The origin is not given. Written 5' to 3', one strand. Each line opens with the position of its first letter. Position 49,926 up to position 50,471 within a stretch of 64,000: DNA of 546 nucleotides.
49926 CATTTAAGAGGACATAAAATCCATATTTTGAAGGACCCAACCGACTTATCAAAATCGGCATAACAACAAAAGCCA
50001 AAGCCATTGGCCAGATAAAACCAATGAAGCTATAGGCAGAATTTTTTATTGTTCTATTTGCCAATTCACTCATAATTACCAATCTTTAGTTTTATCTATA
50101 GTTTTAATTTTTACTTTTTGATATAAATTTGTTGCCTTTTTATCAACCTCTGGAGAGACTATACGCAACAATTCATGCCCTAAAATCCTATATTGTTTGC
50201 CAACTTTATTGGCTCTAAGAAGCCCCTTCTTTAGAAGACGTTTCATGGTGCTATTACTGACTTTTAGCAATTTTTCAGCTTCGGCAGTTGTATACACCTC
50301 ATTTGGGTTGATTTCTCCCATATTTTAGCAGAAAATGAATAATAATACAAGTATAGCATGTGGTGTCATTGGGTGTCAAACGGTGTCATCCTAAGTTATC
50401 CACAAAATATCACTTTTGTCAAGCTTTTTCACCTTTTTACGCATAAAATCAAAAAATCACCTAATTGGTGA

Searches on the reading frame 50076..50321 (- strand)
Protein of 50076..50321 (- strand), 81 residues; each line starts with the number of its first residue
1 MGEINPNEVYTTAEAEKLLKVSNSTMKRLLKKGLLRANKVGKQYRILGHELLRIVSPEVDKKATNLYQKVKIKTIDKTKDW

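Call 7: search_protein_families(library=pfam, proteins=[window:50076-50321:-], max_evalue=0.01)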
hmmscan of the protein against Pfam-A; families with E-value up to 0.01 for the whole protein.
window:50076-50321:- (81 aa): 2 families
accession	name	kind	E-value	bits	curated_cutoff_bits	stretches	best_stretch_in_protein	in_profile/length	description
PF12728.13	HTH_17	-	1.5e-10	41.6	27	1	9-53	1-45/51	Helix-turn-helix domain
PF13411.12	MerR_1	-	0.0054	17.3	21.6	1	10-52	1-43/69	MerR HTH family regulatory protein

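Call 10: find_homologous_proteins(query=window:50076-50321:-, max_evalue=0.001)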
Query window:50076-50321:- (81 aa): 851 proteins with E <= 0.001 among 856 candidates; the best 120 are listed.
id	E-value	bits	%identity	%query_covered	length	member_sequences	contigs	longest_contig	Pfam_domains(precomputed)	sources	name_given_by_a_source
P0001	2.3e-44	166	100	100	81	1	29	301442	PF12728.14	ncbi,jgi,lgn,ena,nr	ncbi:MAG: helix-turn-helix domain-containing protein [Candidatus Magasanikbacteria bacterium]|jgi:ex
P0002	2.1e-40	153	91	100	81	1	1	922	PF12728.14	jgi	jgi:excisionase family DNA binding protein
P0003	6.6e-40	151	90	100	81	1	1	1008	PF12728.14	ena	-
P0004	9.5e-40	151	91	98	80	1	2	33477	PF12728.14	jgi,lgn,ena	-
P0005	2.0e-39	150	91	98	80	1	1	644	PF12728.14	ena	-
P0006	2.8e-39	149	88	100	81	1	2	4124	PF12728.14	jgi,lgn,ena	-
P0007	3.6e-39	149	86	100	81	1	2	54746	PF12728.14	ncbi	ncbi:MAG: helix-turn-helix domain-containing protein [Candidatus Magasanikiibacteriota bacterium]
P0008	4.2e-39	149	89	98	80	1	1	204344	PF12728.14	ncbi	-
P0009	5.5e-39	149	86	100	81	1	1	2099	PF12728.14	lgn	-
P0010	7.4e-39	148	89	98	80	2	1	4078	PF12728.14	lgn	-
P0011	7.8e-39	148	86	100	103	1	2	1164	PF12728.14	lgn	-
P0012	1.2e-38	147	90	98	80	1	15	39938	PF12728.14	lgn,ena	-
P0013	1.2e-38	147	88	100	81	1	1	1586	PF12728.14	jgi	jgi:excisionase family DNA binding protein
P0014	2.1e-38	147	89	100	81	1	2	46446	PF12728.14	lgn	-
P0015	2.4e-38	147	86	100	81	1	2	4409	PF12728.14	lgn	-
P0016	2.5e-38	146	85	100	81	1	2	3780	PF12728.14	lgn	-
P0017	3.0e-38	146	85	100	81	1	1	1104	PF12728.14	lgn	-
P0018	3.3e-38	146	88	100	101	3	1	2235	PF12728.14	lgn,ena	-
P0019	4.0e-38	146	86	100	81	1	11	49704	PF12728.14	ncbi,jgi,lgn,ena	-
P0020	5.2e-38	145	85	100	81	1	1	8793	PF12728.14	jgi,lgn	jgi:excisionase family DNA binding protein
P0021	5.7e-38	145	86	100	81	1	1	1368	PF12728.14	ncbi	-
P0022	5.8e-38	145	86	100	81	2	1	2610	PF12728.14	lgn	-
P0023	6.4e-38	145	85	100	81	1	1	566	PF12728.14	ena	-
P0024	6.9e-38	145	88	100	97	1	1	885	PF12728.14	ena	-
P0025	7.2e-38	145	88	100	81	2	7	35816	PF12728.14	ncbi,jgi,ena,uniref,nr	ncbi:MAG: hypothetical protein COU32_00990 [Candidatus Magasanikbacteria bacterium CG10_big_fil_rev_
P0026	7.9e-38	145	85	100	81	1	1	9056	PF12728.14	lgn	-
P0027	1.4e-37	144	84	100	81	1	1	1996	PF12728.14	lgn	-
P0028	1.6e-37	144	84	100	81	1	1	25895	PF12728.14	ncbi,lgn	-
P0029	1.7e-37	144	86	98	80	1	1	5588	PF12728.14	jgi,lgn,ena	-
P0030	2.4e-37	143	84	100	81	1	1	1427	PF12728.14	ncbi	-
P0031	2.6e-37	143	87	98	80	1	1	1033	PF12728.14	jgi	jgi:excisionase family DNA binding protein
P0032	3.2e-37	143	87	98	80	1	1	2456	PF12728.14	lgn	-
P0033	3.8e-37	143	81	100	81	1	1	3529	PF12728.14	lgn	-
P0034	4.1e-37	143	85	100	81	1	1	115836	PF12728.14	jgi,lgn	jgi:excisionase family DNA binding protein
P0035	4.6e-37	142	81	100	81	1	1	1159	PF12728.14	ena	-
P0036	5.7e-37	142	85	100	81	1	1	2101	PF12728.14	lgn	-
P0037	6.7e-37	142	84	100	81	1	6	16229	PF12728.14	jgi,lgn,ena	-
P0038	8.6e-37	142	83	100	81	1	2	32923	PF12728.14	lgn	-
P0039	8.9e-37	142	85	100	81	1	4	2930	PF12728.14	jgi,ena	-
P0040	1.0e-36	141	86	100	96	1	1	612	PF12728.14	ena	-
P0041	1.1e-36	141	83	100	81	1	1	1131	PF12728.14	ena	-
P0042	1.1e-36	141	83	100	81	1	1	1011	PF12728.14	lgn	-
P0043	1.2e-36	141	85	100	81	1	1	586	PF12728.14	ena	-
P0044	1.3e-36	141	81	100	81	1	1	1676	PF12728.14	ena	-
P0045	1.5e-36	141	81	100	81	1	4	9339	PF12728.14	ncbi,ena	-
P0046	1.5e-36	141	85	98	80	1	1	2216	PF12728.14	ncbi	-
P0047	1.7e-36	141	81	100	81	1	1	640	PF12728.14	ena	-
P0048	1.8e-36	141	80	100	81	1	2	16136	PF12728.14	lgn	-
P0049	1.8e-36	141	82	98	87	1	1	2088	PF12728.14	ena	-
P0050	1.8e-36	141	81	100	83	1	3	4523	PF12728.14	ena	-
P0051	2.0e-36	140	83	100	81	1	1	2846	PF12728.14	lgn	-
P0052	2.0e-36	140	81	100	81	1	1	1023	PF12728.14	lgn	-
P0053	2.1e-36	140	83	100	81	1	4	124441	PF12728.14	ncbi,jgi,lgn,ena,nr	ncbi:MAG TPA: hypothetical protein DEB09_05300 [Candidatus Magasanikbacteria bacterium]|nr:hypotheti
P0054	2.4e-36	140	79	100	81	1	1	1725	PF12728.14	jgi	jgi:excisionase family DNA binding protein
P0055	2.5e-36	140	84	100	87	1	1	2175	PF12728.14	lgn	-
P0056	2.9e-36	140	84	98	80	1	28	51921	PF12728.14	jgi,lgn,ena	-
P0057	2.9e-36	140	84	100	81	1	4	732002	PF12728.14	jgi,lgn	jgi:excisionase family DNA binding protein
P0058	3.0e-36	140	83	100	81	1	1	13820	PF12728.14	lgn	-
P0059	3.4e-36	140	85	100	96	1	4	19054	PF12728.14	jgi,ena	-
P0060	3.7e-36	140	84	100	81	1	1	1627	PF12728.14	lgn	-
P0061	4.1e-36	139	84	100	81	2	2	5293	PF12728.14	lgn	-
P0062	4.5e-36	139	85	98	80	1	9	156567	PF12728.14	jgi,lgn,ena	-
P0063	5.2e-36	139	82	98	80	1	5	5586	PF12728.14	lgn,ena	-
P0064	5.6e-36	139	78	100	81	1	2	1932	PF12728.14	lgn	-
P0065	6.1e-36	139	81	100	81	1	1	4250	PF12728.14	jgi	jgi:excisionase family DNA binding protein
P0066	6.6e-36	139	83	100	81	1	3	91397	PF12728.14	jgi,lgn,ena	-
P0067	7.0e-36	139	80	100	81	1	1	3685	PF12728.14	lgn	-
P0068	7.2e-36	139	78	100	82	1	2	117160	PF12728.14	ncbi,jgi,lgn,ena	ncbi:MAG: helix-turn-helix domain-containing protein [Candidatus Magasanikbacteria bacterium]|jgi:ex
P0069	7.6e-36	139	83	100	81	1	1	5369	PF12728.14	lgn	-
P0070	8.1e-36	139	79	100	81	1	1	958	PF12728.14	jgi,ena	-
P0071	8.2e-36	138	81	100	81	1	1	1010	PF12728.14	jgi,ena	-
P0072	8.9e-36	138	84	100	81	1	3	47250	PF12728.14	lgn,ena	-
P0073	9.2e-36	138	82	98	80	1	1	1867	PF12728.14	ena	-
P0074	9.6e-36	138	80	100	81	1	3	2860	PF12728.14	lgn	-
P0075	1.0e-35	138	82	98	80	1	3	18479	PF12728.14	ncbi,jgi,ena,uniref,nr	ncbi:MAG: hypothetical protein A2493_01815 [Candidatus Magasanikbacteria bacterium RIFOXYC12_FULL_33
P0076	1.0e-35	138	78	100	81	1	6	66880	PF12728.14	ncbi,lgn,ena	ncbi:MAG: helix-turn-helix domain-containing protein [Patescibacteria group bacterium]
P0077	1.1e-35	138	83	100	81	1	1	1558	PF12728.14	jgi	jgi:excisionase family DNA binding protein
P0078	1.1e-35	138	83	100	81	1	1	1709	PF12728.14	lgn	-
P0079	1.4e-35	138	81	98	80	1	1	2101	PF12728.14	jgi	jgi:excisionase family DNA binding protein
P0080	1.5e-35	138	80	100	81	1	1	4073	PF12728.14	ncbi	-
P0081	1.7e-35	138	79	100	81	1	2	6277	PF12728.14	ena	-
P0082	2.3e-35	137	80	100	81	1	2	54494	PF12728.14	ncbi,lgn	-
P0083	2.6e-35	137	82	98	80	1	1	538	PF12728.14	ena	-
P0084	2.6e-35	137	83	100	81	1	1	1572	PF12728.14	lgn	-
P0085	2.8e-35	137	80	100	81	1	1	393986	PF12728.14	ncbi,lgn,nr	ncbi:MAG: helix-turn-helix domain-containing protein [Candidatus Magasanikbacteria bacterium]|nr:hel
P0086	3.2e-35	137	81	100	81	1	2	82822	PF12728.14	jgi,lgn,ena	jgi:excisionase family DNA binding protein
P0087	3.2e-35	137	81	98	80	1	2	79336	PF12728.14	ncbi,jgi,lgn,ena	ncbi:MAG: helix-turn-helix domain-containing protein [Candidatus Magasanikbacteria bacterium]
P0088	3.5e-35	136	78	100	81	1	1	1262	PF12728.14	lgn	-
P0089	4.2e-35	136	81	100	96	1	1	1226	PF12728.14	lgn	-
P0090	4.3e-35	136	78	100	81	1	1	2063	PF12728.14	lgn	-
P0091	4.6e-35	136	80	100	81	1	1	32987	PF12728.14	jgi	jgi:excisionase family DNA binding protein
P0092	4.9e-35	136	77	100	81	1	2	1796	PF12728.14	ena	-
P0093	5.3e-35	136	83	100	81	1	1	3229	PF12728.14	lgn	-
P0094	5.6e-35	136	81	100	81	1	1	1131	PF12728.14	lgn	-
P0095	6.7e-35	136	77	100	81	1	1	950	PF12728.14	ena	-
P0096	6.8e-35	136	79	100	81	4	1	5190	PF12728.14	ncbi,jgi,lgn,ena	ncbi:MAG: helix-turn-helix domain-containing protein [Patescibacteria group bacterium]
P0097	7.3e-35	135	84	100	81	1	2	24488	PF12728.14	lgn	-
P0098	7.8e-35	135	80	100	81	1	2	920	PF12728.14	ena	-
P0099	7.9e-35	135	79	100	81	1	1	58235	PF12728.14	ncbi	ncbi:MAG: helix-turn-helix domain-containing protein [bacterium]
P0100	8.0e-35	135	83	100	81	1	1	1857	PF12728.14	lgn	-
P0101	8.3e-35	135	80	100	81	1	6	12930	PF12728.14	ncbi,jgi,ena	-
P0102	8.4e-35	135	81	100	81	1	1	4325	PF12728.14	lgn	-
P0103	8.7e-35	135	79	100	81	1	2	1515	PF12728.14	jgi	-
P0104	8.7e-35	135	81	100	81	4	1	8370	PF12728.14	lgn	-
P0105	9.1e-35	135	79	100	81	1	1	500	PF12728.14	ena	-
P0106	9.3e-35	135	80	98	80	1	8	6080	PF12728.14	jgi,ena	-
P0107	9.3e-35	135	78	98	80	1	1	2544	PF12728.14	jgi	jgi:excisionase family DNA binding protein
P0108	9.6e-35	135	74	100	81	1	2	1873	PF12728.14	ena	-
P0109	9.7e-35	135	78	100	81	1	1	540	PF12728.14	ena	-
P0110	1.0e-34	135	78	100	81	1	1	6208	PF12728.14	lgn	-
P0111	1.0e-34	135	80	100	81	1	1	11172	PF12728.14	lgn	-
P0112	1.0e-34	135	81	100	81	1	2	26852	PF12728.14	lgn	-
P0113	1.1e-34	135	78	100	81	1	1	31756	PF12728.14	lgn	-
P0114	1.1e-34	135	77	100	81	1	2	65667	PF12728.14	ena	-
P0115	1.1e-34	135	79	100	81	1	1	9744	PF12728.14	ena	-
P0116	1.1e-34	135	77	100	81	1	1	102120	PF12728.14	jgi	jgi:excisionase family DNA binding protein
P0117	1.2e-34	135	77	100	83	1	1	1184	PF12728.14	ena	-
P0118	1.2e-34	135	77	100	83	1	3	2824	PF12728.14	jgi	-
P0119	1.2e-34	135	75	100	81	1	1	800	PF12728.14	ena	-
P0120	1.2e-34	135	77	98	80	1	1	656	PF12728.14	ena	-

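Call 12: find_encoding_contigs(protein=P0057, flank=3000, max_places=3)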
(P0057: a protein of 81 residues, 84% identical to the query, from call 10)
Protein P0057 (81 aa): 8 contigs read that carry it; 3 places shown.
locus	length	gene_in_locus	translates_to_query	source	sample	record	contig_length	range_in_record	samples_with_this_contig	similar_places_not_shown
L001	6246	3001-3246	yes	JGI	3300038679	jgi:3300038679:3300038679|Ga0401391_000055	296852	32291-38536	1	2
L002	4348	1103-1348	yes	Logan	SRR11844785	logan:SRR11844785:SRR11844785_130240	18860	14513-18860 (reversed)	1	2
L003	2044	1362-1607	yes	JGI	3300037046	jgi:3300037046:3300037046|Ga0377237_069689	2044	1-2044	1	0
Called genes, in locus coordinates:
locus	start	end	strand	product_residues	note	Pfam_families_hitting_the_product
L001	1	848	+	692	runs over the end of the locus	PF04932:Wzy_C, PF13181:TPR_8 (faint), PF07719:TPR_2 (faint), PF14559:TPR_19 (weak)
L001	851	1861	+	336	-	PF01370:Epimerase, PF16363:GDP_Man_Dehyd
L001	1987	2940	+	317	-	PF01370:Epimerase, PF04321:RmlD_sub_bind, PF16363:GDP_Man_Dehyd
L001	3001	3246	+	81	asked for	PF12728:HTH_17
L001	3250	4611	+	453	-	PF01943:Polysacc_synt, PF13440:Polysacc_synt_3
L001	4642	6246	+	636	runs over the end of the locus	PF13522:GATase_6, PF13537:GATase_7, PF00733:Asn_synthase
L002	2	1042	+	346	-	?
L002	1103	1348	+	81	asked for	PF12728:HTH_17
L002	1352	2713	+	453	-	PF01943:Polysacc_synt, PF13440:Polysacc_synt_3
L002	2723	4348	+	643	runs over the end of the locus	PF13522:GATase_6, PF13537:GATase_7, PF00733:Asn_synthase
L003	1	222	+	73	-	?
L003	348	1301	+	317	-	PF01370:Epimerase, PF04321:RmlD_sub_bind, PF16363:GDP_Man_Dehyd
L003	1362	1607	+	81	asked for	PF12728:HTH_17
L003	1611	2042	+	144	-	?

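Call 13: find_encoding_contigs(protein=P0085, flank=3000, max_places=2)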
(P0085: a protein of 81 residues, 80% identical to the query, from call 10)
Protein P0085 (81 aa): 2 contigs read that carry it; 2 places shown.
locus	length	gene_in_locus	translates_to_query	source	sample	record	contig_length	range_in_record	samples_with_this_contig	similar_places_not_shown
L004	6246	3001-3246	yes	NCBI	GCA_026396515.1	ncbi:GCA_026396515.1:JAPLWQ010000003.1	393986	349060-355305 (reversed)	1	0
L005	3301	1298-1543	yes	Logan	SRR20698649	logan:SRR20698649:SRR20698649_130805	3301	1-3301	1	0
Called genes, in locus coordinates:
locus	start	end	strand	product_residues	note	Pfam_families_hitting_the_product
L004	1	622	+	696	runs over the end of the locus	PF04932:Wzy_C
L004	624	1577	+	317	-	PF01370:Epimerase, PF02719:Polysacc_synt_2 (faint), PF04321:RmlD_sub_bind (weak), PF16363:GDP_Man_Dehyd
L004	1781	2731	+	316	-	PF01370:Epimerase, PF04321:RmlD_sub_bind (weak), PF16363:GDP_Man_Dehyd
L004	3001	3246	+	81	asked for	PF12728:HTH_17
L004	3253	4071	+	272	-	PF01061:ABC2_membrane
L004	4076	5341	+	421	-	PF00005:ABC_tran, PF13304:AAA_21 (faint)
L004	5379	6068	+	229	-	PF13489:Methyltransf_23, PF05175:MTS (weak), PF13847:Methyltransf_31, PF08241:Methyltransf_11, PF08242:Methyltransf_12, PF13649:Methyltransf_25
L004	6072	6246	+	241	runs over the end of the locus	-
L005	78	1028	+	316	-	PF01370:Epimerase, PF04321:RmlD_sub_bind (weak), PF16363:GDP_Man_Dehyd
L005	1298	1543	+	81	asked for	PF12728:HTH_17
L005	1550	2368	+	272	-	PF01061:ABC2_membrane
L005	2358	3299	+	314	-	?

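Call 14: find_encoding_contigs(protein=P0008, flank=3000, max_places=2)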
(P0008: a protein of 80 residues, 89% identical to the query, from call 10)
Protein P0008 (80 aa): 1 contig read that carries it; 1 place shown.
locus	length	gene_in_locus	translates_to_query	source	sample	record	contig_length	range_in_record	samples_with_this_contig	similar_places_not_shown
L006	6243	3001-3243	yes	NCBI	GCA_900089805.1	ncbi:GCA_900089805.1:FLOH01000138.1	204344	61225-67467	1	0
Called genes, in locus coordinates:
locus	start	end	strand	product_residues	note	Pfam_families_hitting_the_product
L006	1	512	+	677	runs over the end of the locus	PF04932:Wzy_C, PF14559:TPR_19 (faint)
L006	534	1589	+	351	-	PF01370:Epimerase, PF16363:GDP_Man_Dehyd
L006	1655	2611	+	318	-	PF01370:Epimerase, PF04321:RmlD_sub_bind (weak), PF16363:GDP_Man_Dehyd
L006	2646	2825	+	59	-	PF04014:MazE_antitoxin (weak)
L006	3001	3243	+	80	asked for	PF12728:HTH_17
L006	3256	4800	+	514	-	PF13440:Polysacc_synt_3, PF01554:MatE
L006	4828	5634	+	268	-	PF13489:Methyltransf_23, PF13847:Methyltransf_31, PF08241:Methyltransf_11, PF08242:Methyltransf_12 (weak), PF13649:Methyltransf_25 (weak)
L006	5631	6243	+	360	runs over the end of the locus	PF01041:DegT_DnrJ_EryC1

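Call 17: find_related_loci(query=A1, collection=genome_contigs, flank=3000)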
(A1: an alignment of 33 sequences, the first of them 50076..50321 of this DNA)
Query A1 (81 aa) in genome_contigs; peptide patterns used: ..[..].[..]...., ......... (x = any residue, [..] = any of these).
378 stretches matched a pattern; 362 encode a relative of the query (tblastn E <= 1e-3); the best 80 are kept; 80 distinct loci.
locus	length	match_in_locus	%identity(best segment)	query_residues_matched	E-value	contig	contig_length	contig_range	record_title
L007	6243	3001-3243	88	1-81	8e-45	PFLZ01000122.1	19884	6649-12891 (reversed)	MAG: Candidatus Magasanikbacteria bacterium CG_4_10_14_0_8_um_filter_42_12 CG_4_10_14_0.8_um_filter_scaffold_1332_c, who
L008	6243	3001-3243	86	1-81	2e-44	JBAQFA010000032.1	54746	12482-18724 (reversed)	MAG: Candidatus Magasanikiibacteriota bacterium isolate MFD12003_ilm_asm_bin64 k127_200960, whole genome shotgun sequenc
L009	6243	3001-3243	86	1-81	6e-44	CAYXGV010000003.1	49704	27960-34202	MAG TPA_asm: uncultured Gammaproteobacteria bacterium isolate SRP178699_co1_205 genome assembly, contig: NODE_615_length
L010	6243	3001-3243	81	1-81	2e-42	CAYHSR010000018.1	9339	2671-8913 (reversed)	MAG TPA_asm: uncultured Gammaproteobacteria bacterium isolate ERP119705_co14_33 genome assembly, contig: NODE_10871_leng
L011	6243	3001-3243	80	1-81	4e-42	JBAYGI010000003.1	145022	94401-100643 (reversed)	MAG: Candidatus Magasanikiibacteriota bacterium isolate SO_2016_GW1_121 scaffold00256_OW334_2016, whole genome shotgun s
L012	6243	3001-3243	84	1-81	7e-42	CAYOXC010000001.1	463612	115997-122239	MAG TPA_asm: uncultured Gammaproteobacteria bacterium isolate SRP319275_co4_114 genome assembly, contig: NODE_2_length_4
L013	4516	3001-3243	83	1-81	7e-42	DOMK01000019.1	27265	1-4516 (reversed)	MAG TPA_asm: Candidatus Magasanikbacteria bacterium isolate UBA11710 contig_15324, whole genome shotgun sequence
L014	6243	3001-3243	78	1-81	9e-42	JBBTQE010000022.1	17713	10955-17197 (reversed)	MAG: Patescibacteria group bacterium isolate H43-bin188_1 H43_bin188_1_000000000022, whole genome shotgun sequence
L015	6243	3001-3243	78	1-81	1e-41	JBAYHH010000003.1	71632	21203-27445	MAG: Candidatus Magasanikiibacteriota bacterium isolate SO_2016_GW1_145 scaffold00826_OW334_2016, whole genome shotgun s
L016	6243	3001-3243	80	1-81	3e-41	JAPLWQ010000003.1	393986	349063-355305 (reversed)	MAG: Candidatus Magasanikiibacteriota bacterium isolate LacPavin_0920_SED2_MAG_44_15 LacPavin_0920_SED2_scaffold_578913,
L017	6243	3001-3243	79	1-81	4e-41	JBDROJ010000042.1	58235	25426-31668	MAG: bacterium isolate MEGAHIT-group-1.947 k141_14037350, whole genome shotgun sequence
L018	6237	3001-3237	81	3-81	5e-41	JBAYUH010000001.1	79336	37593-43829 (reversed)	MAG: Candidatus Magasanikiibacteriota bacterium isolate SO_2016_LW3_30 scaffold00468_LW162_2016, whole genome shotgun se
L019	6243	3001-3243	74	1-81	2e-40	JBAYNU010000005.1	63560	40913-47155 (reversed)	MAG: Candidatus Magasanikiibacteriota bacterium isolate SO_2016_LW1_72 scaffold00274_LW64-88_2016, whole genome shotgun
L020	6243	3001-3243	79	1-81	3e-40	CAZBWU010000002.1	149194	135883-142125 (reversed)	MAG TPA_asm: uncultured Gammaproteobacteria bacterium isolate SRP219642_co6_52 genome assembly, contig: NODE_34_length_1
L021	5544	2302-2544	79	1-81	4e-40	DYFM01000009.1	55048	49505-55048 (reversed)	MAG TPA_asm: Candidatus Paceibacter sp. isolate BE2011_3_41_10 Afr_mines_BE2011_237_length_55048_cov_4_524412, whole gen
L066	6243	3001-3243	69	1-81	2e-34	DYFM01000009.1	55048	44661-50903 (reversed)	MAG TPA_asm: Candidatus Paceibacter sp. isolate BE2011_3_41_10 Afr_mines_BE2011_237_length_55048_cov_4_524412, whole gen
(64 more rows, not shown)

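Call 25: search_solved_structures(query=A1, max_evalue=10, show_alignments=3)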
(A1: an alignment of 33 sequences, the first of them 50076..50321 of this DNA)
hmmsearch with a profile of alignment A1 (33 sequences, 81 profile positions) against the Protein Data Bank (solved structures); distinct sequences matched with E-value up to 10: 5.
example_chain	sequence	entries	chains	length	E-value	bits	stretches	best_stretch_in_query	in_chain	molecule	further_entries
5myj_AT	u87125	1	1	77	0.14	15.4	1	12-42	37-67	30S ribosomal protein S20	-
3tgn_A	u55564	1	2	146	0.7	13.2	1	8-60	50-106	Adc operon repressor AdcR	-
2j9o_A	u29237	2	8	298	0.86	12.9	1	5-66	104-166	TLL2115 PROTEIN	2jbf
2axp_A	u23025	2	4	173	0.97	12.7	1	21-77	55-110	hypothetical protein BSU20280 | SPBc2 prophage-derived uncharacterized protein yorR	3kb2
2ha9_A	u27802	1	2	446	1.6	12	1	47-76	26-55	UPF0210 protein SP0239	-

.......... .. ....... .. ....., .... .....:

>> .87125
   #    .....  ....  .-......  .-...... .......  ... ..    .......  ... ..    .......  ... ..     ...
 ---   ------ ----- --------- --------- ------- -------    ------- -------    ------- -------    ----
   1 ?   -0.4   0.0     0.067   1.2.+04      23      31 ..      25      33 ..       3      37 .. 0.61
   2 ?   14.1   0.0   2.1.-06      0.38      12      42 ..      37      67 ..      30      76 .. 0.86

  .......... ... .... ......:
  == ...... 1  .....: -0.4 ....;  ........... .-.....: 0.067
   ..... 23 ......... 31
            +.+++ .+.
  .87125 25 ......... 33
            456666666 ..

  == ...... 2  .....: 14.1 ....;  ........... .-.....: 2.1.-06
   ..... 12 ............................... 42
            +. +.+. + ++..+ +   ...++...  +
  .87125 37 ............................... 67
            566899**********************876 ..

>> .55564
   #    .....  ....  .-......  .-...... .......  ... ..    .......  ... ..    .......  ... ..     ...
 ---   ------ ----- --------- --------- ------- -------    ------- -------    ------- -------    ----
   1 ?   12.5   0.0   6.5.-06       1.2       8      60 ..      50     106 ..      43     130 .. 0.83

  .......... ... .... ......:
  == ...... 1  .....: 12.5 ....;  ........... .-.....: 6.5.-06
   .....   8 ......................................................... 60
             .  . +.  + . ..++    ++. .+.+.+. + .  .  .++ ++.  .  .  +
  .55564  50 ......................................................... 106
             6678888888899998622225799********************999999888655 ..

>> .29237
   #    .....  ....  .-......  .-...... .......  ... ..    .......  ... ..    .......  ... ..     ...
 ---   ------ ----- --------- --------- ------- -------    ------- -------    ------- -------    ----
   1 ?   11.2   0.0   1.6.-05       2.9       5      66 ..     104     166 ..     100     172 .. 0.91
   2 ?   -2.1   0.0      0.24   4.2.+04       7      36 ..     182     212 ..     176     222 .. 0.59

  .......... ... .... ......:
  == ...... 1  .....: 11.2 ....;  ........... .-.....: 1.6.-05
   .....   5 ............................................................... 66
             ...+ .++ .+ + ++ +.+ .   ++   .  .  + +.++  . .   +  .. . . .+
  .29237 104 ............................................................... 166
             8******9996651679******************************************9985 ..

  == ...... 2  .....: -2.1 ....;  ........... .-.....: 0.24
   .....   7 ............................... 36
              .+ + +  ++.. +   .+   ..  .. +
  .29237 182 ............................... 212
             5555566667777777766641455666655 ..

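Call 33: predict_structure(alignment_id=A1)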
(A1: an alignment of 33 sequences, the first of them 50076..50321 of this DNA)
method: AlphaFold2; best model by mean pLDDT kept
length: 81 residues; sequences in the alignment: 33
mean_pLDDT: 90.4   pTM: 0.69
mean pLDDT of the five models: 90.4, 71.9, 70.0, 66.0, 64.4
residues with pLDDT >= 90: 58; 70-90: 22; 50-70: 1; < 50: 0
segments of 3 or more residues with pLDDT < 50: none
pLDDT, mean of each block of 10 residues (from residue 1): 86 91 92 90 91 90 92 91 77
secondary structure, 60 per line:
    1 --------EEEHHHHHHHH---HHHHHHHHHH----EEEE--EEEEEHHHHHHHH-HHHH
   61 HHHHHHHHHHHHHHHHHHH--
elements in order: E9-11 H12-19 H23-32 E37-40 E43-47 H48-55 H57-79
